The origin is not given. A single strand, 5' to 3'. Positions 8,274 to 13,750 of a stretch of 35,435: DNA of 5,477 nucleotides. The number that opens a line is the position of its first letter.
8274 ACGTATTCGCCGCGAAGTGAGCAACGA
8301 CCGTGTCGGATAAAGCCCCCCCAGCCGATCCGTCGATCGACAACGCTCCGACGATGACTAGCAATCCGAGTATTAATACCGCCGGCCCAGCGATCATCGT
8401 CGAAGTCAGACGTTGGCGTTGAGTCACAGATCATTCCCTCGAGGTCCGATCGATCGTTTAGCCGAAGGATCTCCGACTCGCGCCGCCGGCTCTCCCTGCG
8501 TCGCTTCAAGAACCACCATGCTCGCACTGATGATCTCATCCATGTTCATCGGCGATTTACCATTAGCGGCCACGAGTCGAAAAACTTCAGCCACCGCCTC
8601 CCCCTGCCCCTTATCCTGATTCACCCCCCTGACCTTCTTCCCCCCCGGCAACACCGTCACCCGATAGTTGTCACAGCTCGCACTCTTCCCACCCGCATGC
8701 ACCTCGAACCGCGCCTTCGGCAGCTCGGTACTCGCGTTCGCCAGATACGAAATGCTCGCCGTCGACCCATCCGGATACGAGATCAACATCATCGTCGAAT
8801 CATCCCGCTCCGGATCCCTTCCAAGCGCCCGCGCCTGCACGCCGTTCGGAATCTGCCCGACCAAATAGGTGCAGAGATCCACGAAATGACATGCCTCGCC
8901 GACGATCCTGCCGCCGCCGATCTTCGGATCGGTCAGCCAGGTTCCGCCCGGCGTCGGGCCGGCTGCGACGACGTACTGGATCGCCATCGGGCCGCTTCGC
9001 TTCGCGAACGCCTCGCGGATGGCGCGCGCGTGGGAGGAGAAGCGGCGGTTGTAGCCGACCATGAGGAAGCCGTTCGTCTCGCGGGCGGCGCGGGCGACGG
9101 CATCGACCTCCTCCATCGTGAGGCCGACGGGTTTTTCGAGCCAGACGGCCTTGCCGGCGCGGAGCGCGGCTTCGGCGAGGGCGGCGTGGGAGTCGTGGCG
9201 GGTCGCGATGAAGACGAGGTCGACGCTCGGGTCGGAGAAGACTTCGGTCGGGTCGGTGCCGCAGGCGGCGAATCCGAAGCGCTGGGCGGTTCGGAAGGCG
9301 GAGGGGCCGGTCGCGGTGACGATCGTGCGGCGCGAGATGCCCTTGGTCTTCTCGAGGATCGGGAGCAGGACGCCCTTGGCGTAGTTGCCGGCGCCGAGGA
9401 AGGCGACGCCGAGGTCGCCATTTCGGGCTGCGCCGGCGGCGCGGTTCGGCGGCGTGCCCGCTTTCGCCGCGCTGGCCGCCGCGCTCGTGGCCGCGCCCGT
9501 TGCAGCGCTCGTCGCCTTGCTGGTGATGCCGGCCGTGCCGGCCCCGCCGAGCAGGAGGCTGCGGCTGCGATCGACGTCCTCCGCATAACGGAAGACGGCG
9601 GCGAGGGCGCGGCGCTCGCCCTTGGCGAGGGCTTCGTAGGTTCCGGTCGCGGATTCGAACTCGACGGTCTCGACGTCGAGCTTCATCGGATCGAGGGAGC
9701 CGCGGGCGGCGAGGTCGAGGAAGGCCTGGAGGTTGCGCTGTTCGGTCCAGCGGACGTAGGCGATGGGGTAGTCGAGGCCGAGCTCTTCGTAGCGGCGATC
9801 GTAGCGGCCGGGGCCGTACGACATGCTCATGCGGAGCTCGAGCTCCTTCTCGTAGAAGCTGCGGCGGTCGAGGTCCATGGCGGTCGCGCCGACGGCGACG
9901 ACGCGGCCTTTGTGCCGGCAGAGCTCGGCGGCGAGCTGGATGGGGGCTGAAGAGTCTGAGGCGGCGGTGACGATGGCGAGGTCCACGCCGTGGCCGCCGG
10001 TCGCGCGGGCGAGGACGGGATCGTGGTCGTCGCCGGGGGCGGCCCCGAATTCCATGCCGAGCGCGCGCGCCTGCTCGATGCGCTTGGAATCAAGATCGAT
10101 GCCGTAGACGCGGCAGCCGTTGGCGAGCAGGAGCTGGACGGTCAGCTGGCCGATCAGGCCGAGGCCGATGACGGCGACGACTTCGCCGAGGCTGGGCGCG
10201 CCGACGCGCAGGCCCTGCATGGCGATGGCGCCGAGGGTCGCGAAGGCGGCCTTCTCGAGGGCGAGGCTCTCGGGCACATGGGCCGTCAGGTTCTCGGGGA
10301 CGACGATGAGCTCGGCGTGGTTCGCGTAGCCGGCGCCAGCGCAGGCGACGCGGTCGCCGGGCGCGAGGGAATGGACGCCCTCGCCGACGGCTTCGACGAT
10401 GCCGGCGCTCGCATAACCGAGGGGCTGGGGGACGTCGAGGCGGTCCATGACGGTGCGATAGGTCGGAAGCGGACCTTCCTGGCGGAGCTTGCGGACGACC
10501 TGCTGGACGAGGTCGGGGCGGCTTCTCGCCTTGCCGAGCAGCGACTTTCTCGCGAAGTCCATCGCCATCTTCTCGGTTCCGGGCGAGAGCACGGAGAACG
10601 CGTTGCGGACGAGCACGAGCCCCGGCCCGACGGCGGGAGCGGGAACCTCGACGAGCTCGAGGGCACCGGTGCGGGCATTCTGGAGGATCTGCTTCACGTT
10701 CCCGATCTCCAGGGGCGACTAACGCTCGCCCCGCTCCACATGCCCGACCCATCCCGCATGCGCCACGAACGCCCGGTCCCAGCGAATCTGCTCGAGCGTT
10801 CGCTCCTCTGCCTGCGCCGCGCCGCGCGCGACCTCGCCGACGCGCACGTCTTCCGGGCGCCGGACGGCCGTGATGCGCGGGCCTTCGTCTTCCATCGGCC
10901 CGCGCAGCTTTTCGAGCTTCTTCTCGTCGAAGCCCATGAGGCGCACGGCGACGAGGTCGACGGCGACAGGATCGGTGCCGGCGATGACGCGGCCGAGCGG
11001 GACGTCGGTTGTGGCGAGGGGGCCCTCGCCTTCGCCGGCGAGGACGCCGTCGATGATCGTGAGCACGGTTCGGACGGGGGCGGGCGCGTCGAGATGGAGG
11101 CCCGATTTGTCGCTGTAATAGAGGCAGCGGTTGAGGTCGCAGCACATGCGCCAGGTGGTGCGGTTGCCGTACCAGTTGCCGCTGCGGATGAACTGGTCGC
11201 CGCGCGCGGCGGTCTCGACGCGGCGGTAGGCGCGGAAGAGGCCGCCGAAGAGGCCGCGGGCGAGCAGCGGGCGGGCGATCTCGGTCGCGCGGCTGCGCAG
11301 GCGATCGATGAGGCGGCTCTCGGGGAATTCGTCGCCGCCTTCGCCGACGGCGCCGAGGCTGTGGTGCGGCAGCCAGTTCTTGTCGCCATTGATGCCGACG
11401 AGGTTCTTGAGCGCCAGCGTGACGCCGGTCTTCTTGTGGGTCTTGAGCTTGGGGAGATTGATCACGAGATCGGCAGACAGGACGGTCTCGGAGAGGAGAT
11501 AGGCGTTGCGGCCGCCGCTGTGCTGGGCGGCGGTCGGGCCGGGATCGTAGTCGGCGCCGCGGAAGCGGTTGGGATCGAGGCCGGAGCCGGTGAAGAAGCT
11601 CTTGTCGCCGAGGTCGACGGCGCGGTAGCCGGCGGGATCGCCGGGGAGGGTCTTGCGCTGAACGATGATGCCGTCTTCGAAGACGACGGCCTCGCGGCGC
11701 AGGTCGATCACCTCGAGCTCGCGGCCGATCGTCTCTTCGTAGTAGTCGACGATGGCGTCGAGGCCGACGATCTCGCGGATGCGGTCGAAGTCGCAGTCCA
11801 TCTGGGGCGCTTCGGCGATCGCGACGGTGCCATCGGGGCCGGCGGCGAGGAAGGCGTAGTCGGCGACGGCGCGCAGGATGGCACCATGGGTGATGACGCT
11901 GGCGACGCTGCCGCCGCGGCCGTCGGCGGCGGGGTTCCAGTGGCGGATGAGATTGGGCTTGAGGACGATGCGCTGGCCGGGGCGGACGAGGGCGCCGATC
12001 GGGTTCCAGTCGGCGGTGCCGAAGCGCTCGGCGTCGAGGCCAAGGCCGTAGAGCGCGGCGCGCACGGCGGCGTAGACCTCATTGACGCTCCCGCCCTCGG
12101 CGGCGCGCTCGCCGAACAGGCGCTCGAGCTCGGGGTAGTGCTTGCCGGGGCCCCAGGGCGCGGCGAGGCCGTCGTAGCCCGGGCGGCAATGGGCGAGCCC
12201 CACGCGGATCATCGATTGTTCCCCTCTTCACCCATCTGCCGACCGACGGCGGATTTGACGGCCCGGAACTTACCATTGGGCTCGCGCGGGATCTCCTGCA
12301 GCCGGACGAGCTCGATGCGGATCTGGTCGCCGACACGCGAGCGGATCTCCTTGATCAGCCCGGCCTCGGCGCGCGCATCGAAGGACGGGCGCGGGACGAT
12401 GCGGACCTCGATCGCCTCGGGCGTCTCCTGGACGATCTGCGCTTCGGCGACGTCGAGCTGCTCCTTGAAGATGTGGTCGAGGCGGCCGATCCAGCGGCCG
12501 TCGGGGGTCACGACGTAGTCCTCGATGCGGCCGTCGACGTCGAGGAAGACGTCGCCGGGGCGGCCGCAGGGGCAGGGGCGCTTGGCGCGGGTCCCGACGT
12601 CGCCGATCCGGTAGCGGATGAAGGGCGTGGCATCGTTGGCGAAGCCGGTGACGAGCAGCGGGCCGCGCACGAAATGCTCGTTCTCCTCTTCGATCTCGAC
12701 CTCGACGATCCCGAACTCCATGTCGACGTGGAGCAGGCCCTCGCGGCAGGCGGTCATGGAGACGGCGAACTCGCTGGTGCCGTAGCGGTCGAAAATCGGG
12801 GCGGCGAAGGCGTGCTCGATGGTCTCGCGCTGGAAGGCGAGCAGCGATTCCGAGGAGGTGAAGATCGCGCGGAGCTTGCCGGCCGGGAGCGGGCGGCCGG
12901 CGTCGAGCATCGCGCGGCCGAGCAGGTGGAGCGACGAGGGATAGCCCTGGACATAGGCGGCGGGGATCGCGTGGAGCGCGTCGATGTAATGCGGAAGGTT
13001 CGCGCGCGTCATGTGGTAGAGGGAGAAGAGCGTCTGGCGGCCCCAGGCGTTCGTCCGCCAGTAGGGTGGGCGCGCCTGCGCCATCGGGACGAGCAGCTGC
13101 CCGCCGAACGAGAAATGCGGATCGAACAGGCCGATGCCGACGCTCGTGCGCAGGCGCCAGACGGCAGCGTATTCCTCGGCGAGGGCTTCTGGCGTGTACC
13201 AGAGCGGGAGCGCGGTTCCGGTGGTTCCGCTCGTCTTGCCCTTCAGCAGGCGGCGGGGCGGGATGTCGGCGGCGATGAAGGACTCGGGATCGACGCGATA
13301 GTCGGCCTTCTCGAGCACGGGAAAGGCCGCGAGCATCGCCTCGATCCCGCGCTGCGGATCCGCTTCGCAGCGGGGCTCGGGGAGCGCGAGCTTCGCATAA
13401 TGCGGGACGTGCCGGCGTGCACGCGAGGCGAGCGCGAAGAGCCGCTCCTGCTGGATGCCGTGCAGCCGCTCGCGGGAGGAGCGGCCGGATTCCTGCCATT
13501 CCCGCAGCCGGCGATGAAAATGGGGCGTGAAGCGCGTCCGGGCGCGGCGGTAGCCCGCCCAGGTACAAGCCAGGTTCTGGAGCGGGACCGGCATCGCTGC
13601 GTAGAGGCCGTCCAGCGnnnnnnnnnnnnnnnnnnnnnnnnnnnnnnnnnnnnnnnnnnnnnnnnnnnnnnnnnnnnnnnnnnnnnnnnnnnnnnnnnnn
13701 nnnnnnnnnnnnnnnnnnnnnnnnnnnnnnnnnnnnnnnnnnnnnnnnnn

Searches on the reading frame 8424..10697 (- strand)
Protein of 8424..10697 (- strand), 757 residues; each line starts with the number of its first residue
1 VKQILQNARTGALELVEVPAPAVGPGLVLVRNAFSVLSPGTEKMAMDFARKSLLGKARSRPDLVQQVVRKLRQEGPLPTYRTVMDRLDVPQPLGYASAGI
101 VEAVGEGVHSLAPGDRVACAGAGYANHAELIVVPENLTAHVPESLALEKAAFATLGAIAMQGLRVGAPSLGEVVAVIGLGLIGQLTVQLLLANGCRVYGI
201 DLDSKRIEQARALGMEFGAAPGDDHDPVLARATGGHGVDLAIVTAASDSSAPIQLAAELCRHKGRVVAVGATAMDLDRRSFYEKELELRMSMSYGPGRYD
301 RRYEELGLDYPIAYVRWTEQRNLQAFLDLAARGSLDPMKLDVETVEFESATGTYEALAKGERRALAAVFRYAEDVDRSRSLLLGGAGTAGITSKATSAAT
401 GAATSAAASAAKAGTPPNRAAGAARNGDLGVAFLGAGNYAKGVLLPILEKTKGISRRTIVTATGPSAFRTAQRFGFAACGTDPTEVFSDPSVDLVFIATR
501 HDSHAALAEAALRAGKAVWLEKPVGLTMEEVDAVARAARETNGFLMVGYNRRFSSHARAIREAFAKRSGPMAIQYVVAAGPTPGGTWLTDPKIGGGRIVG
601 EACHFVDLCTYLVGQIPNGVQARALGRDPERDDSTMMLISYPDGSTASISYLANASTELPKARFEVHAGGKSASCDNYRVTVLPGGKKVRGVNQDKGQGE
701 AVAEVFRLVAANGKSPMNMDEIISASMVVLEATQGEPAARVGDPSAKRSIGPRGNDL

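Call 57: search_protein_families(library=pfam, proteins=[window:8424-10697:-], max_evalue=0.00001)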
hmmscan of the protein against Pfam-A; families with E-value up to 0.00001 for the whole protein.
window:8424-10697:- (757 aa): 5 families
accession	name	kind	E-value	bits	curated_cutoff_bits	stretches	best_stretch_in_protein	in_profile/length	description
PF01408.29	GFO_IDH_MocA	-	7e-23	82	24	1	430-549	2-120/120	Oxidoreductase family, NAD-binding Rossmann fold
PF00107.32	ADH_zinc_N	-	2.6e-17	63.4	31.8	1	182-300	2-121/129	Zinc-binding dehydrogenase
PF22725.1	GFO_IDH_MocA_C3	-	1.5e-08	35.2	27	1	583-667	31-117/124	GFO/IDH/MocA C-terminal domain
PF02254.24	TrkA_N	-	3e-07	31.2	23.8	1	174-267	1-93/116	TrkA-N domain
PF08240.17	ADH_N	-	8.3e-07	29.7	23.5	1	85-142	28-103/104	Alcohol dehydrogenase GroES-like domain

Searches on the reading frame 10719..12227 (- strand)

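Call 14: search_protein_families(library=pfam, proteins=[window:10719-12227:-], max_evalue=0.001)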
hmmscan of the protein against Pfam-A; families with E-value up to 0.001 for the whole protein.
window:10719-12227:- (502 aa): 1 family
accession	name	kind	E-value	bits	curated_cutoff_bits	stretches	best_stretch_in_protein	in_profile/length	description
PF04015.17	DUF362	-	6.4e-26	92.1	24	1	207-429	58-200/200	Domain of unknown function (DUF362)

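Call 66: search_protein_families(library=ncbifam, proteins=[window:10719-12227:-], max_evalue=0.00001)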
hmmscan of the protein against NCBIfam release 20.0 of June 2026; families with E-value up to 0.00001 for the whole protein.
window:10719-12227:- (502 aa): 1 family
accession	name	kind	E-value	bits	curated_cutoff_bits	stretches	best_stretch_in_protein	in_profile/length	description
NF052623.1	Npun_F2552_fam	equivalog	3.6e-17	62.7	500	1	240-280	123-163/314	Npun_F2552 family protein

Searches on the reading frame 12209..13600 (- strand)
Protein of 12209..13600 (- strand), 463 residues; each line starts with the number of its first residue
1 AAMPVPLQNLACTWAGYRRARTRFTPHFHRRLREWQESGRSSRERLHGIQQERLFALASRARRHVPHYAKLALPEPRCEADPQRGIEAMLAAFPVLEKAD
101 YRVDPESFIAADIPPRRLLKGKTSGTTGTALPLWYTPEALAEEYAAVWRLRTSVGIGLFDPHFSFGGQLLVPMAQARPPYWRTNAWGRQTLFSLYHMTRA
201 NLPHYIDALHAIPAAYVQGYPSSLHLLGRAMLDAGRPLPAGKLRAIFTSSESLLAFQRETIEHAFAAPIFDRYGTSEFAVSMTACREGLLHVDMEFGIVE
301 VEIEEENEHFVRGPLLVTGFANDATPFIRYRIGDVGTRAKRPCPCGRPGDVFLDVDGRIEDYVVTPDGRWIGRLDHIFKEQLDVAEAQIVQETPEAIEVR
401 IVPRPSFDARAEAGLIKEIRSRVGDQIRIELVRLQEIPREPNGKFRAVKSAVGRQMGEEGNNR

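Call 14: search_protein_families(library=pfam, proteins=[window:12209-13600:-], max_evalue=0.001)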
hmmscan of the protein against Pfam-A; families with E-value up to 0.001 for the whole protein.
window:12209-13600:- (463 aa): 0 families

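Call 16: search_protein_families(library=pfam, proteins=[window:12209-13540:-], max_evalue=0.1)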
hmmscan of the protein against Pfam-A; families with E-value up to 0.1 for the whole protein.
window:12209-13540:- (443 aa): 0 families

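Call 66: search_protein_families(library=ncbifam, proteins=[window:12209-13540:-], max_evalue=0.00001)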
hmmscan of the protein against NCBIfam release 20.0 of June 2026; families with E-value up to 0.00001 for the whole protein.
window:12209-13540:- (443 aa): 6 families
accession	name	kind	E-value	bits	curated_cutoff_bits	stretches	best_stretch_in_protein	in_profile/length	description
NF045666.1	DVU1553_fam_AMP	equivalog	9.7e-23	80.7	300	1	17-339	14-331/331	DVU_1553 family AMP-dependent CoA ligase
NF041878.1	paak_haloarch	equivalog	3.3e-16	58.9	700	1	214-345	193-331/427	phenylacetate--CoA ligase PaaK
TIGR02304.1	aden_form_hyp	equivalog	1.2e-12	47.5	251.9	1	226-346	217-333/430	F390 synthetase-related protein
NF053551.1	FlxY_rubin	equivalog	1.8e-10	40.1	520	1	239-343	220-327/424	flexirubin biosynthesis putative acyl-CoA ligase FlxY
NF041217.1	BagE_FevW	exception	7.8e-10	38.3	800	1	70-339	44-311/424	bagremycin/ferroverdin synthetase BagE/FevW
TIGR02155.1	PA_CoA_ligase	equivalog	1e-06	27.6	646.3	0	230-344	204-322/422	phenylacetate--CoA ligase PaaK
